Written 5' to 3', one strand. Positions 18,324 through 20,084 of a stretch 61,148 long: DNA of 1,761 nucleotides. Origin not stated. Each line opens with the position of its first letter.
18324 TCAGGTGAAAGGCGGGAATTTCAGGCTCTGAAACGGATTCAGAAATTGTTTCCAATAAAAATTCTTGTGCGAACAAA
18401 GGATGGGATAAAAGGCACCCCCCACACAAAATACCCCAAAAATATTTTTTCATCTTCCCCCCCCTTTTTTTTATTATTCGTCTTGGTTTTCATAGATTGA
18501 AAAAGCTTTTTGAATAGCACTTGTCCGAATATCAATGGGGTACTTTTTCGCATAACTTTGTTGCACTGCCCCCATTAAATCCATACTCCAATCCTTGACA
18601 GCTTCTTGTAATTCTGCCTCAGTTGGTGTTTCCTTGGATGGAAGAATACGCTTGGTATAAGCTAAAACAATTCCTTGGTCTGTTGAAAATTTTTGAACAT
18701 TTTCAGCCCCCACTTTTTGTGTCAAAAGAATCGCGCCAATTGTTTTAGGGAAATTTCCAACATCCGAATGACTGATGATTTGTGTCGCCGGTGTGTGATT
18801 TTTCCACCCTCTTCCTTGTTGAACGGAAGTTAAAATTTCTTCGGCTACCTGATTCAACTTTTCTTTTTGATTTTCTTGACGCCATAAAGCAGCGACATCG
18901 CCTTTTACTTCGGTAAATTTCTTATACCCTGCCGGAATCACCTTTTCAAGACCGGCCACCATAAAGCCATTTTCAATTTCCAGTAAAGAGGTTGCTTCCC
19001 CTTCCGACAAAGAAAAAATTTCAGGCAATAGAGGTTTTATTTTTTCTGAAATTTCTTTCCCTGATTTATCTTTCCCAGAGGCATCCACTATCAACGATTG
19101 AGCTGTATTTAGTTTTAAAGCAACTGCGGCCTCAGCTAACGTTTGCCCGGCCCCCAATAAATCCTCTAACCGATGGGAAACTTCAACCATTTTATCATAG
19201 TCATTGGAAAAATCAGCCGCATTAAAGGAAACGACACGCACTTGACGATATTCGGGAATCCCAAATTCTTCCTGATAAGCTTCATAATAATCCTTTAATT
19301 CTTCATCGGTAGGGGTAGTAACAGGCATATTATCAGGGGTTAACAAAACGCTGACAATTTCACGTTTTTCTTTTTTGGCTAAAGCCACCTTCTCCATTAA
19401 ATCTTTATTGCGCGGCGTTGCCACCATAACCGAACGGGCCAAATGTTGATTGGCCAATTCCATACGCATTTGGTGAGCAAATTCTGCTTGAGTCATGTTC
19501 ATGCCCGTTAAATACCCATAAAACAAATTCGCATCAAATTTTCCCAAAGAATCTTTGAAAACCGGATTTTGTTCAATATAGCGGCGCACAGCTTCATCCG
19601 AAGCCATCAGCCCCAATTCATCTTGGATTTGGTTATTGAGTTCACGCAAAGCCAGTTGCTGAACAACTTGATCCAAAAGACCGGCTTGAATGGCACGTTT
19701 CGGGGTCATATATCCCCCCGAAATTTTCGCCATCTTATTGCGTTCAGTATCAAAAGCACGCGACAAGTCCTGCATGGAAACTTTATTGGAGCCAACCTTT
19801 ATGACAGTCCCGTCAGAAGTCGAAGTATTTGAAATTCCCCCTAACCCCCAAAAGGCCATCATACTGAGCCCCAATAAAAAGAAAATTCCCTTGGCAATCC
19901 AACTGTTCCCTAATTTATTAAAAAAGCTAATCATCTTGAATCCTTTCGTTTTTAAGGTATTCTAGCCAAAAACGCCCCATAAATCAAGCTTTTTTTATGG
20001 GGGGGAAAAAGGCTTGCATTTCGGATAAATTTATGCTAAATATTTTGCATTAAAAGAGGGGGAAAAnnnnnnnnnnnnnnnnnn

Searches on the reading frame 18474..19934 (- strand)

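Call 43: search_protein_families(library=pfam, proteins=[window:18474-19934:-], max_evalue=0.00001)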
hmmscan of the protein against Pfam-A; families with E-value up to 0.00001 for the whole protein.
window:18474-19934:- (486 aa): 3 families
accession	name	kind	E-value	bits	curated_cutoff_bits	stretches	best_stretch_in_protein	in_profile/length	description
PF13624.11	SurA_N_3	-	1.3e-34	119.8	27.2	1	1-165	1-161/162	SurA-like N-terminal domain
PF13623.11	SurA_N_2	-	5.4e-19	68.9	28.5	1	9-138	8-141/145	SurA-like N-terminal domain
PF13145.12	Rotamase_2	-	3.3e-17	63.9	27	1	208-344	1-120/121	PPIC-type PPIASE domain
